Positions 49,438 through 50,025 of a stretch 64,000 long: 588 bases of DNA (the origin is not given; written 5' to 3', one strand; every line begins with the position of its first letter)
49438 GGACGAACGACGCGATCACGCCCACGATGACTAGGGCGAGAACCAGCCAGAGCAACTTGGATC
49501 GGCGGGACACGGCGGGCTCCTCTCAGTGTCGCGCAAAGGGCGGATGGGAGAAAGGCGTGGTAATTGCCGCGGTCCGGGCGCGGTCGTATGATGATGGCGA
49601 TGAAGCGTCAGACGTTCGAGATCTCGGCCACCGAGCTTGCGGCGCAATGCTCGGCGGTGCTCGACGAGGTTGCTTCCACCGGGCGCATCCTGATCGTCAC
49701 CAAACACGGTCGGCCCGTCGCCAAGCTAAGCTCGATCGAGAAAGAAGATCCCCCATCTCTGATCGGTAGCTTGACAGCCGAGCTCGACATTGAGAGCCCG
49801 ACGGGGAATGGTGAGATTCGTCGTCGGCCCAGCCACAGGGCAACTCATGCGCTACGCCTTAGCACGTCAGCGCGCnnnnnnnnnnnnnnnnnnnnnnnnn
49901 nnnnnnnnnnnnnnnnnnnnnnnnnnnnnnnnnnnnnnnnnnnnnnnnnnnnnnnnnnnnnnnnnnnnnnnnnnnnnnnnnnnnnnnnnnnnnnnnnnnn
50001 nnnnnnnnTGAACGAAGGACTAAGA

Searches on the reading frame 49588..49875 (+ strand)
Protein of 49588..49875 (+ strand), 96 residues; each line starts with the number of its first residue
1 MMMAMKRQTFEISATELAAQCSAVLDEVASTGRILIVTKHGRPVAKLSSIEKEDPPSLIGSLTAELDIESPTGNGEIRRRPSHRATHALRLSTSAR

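Call 16: search_protein_families(library=pfam, proteins=[window:49588-49875:+], max_evalue=1)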
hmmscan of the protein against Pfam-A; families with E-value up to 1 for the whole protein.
window:49588-49875:+ (96 aa): 1 family
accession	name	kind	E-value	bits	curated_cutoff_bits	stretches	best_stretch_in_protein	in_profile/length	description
PF02604.26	PhdYeFM_antitox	-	4.6e-08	33.2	29.8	1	12-52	4-44/74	Antitoxin Phd_YefM, type II toxin-antitoxin system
